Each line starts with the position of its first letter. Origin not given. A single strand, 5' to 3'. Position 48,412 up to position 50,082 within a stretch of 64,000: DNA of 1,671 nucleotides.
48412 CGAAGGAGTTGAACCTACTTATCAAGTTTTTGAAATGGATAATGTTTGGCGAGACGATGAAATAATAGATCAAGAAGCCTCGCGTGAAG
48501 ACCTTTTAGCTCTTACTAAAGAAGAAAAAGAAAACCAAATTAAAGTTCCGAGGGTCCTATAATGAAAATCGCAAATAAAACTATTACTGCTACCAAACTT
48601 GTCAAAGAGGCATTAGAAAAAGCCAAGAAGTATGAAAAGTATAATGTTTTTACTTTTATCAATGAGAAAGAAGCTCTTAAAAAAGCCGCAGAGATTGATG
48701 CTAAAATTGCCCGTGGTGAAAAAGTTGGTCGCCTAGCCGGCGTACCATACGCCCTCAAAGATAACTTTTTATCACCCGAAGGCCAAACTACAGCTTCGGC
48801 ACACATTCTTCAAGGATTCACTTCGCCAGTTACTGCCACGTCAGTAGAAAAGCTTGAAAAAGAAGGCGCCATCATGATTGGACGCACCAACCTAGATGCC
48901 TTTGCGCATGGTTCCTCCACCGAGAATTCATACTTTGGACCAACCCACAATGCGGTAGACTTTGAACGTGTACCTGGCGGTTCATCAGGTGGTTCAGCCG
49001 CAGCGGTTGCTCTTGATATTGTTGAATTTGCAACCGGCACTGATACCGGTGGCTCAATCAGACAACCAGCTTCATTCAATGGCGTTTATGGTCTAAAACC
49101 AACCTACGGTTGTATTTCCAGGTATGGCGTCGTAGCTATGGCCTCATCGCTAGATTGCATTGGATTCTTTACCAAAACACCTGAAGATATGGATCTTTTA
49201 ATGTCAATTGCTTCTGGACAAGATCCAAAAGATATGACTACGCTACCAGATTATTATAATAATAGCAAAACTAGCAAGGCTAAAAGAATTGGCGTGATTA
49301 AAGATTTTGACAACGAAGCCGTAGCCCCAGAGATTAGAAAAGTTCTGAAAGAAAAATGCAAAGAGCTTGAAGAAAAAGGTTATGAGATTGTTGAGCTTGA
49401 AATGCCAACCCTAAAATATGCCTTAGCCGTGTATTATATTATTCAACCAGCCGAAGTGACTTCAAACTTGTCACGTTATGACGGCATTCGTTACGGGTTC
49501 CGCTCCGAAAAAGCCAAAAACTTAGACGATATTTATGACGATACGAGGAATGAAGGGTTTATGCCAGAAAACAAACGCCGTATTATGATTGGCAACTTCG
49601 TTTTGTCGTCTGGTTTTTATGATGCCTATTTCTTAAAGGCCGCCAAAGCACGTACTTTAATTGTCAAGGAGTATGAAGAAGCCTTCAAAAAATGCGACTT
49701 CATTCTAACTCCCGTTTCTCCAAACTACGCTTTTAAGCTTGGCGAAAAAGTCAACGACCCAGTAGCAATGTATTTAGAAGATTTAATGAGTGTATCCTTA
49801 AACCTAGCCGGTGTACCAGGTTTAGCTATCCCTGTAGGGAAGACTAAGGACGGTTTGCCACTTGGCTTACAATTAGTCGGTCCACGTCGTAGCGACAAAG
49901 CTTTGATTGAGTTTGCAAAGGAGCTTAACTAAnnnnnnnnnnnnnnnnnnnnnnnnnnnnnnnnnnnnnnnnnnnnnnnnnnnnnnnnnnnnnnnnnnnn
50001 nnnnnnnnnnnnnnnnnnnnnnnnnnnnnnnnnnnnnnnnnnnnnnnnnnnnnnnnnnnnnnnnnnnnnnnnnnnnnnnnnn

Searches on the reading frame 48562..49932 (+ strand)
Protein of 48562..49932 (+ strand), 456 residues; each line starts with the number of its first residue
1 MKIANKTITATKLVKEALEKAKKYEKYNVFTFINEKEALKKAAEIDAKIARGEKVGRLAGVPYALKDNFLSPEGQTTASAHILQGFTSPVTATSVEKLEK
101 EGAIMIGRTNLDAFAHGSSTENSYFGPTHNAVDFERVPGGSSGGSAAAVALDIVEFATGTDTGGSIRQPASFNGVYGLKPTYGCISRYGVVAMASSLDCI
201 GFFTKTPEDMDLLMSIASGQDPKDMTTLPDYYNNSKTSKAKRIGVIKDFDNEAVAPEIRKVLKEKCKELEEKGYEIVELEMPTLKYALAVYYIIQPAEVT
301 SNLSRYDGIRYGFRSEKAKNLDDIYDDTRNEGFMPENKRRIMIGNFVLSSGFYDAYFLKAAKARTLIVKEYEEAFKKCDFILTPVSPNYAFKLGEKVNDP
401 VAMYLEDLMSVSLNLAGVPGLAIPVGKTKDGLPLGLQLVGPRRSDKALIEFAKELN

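Call 48: search_protein_families(library=pfam, proteins=[window:48562-49932:+], max_evalue=0.0001)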
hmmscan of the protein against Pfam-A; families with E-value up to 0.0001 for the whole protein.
window:48562-49932:+ (456 aa): 1 family
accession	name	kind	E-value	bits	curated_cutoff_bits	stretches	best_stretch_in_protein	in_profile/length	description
PF01425.27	Amidase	-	1.7e-134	449.7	27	1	13-448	2-444/445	Amidase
